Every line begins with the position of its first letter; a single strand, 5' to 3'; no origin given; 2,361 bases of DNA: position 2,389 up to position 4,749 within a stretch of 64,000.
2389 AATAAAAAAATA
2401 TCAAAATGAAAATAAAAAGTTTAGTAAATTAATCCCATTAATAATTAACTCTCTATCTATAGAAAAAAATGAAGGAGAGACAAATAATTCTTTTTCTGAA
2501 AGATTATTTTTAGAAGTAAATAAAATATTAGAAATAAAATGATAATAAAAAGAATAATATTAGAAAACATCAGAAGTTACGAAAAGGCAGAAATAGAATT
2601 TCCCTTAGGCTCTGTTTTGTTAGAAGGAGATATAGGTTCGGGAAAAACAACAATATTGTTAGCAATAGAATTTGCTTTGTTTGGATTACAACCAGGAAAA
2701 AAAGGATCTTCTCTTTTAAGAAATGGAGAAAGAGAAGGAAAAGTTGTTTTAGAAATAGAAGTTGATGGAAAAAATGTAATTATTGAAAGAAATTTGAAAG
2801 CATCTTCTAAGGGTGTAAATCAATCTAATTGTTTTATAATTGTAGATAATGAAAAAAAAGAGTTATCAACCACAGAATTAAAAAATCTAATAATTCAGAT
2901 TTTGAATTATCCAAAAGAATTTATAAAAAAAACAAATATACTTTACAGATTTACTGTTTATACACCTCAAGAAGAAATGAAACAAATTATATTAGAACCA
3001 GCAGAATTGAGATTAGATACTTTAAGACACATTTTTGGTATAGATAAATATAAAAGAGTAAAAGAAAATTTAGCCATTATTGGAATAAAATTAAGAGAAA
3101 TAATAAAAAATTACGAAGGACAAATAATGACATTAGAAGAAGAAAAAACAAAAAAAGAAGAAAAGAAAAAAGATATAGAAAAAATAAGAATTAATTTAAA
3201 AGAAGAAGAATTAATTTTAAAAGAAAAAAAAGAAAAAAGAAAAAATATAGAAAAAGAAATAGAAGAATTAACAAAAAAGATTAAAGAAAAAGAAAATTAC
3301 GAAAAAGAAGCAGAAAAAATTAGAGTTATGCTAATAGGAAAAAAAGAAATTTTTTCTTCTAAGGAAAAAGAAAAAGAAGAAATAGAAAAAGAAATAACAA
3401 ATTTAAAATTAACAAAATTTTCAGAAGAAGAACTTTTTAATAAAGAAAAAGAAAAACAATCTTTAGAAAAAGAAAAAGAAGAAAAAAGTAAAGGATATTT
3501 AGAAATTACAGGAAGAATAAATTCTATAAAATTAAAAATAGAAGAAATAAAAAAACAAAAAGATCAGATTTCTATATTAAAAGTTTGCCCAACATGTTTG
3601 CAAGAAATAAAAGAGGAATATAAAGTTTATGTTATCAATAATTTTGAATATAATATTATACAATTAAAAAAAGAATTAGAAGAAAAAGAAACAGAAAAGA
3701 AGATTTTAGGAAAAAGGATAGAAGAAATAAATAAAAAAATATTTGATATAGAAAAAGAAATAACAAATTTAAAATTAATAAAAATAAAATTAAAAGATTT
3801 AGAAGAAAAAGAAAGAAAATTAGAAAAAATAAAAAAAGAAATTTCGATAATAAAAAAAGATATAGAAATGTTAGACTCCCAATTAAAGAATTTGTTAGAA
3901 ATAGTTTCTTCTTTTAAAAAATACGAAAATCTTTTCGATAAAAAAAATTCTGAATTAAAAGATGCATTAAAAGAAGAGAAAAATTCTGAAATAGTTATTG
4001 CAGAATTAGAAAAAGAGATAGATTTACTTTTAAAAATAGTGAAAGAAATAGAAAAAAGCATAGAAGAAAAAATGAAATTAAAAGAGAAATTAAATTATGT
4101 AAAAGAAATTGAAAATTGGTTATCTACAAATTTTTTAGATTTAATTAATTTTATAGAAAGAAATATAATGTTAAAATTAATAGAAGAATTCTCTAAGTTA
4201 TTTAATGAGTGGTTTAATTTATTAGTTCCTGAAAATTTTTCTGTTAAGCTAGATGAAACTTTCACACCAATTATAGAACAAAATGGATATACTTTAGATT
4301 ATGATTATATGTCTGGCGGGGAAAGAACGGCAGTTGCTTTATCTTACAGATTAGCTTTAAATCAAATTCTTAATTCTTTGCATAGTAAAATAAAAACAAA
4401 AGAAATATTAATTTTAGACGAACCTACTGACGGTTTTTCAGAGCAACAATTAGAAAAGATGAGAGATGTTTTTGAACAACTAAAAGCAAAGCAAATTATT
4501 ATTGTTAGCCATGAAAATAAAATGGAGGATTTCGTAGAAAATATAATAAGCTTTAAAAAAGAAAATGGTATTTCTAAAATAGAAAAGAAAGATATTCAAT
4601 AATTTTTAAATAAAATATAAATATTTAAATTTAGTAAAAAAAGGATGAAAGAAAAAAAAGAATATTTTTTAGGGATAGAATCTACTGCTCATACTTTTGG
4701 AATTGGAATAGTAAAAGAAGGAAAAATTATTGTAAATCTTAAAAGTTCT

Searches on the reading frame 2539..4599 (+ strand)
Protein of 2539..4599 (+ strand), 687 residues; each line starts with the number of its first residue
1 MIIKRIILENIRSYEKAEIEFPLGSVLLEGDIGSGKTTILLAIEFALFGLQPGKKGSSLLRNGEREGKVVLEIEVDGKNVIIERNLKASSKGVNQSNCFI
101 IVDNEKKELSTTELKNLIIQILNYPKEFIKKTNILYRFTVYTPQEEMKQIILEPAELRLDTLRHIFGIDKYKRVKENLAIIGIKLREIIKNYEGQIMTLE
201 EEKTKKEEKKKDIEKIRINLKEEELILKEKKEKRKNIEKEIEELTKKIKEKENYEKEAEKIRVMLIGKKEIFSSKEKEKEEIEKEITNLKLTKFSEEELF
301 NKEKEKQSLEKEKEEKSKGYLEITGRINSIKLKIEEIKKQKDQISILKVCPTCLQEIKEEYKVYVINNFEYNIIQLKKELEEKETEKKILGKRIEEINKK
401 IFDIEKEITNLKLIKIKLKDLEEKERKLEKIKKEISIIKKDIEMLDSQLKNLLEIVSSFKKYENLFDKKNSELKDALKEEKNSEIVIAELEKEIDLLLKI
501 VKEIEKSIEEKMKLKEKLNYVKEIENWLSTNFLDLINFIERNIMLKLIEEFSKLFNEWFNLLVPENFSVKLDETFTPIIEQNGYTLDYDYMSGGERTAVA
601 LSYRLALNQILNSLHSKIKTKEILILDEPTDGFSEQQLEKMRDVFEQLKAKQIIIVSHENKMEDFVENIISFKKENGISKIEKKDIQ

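Call 40: search_protein_families(library=pfam, proteins=[window:2539-4599:+], max_evalue=0.001)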
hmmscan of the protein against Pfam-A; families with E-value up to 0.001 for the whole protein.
window:2539-4599:+ (687 aa): 5 families
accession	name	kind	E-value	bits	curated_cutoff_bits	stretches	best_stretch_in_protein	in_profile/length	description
PF02463.25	SMC_N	-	1.4e-05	25.1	40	1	3-54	2-59/220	RecF/RecN/SMC N terminal domain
PF13476.12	AAA_23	-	1.9e-05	25.8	27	0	635-661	150-176/201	AAA domain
PF13558.12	SbcC_Walker_B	-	1.9e-05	25.2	27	1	587-646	29-89/90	SbcC/RAD50-like, Walker B motif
PF13555.12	AAA_29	-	0.00015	21.9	27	1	4-49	2-48/61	P-loop containing region of AAA domain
PF13304.12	AAA_21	-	0.00071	20.2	27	0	33-181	9-162/304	AAA domain, putative AbiEii toxin, Type IV TA system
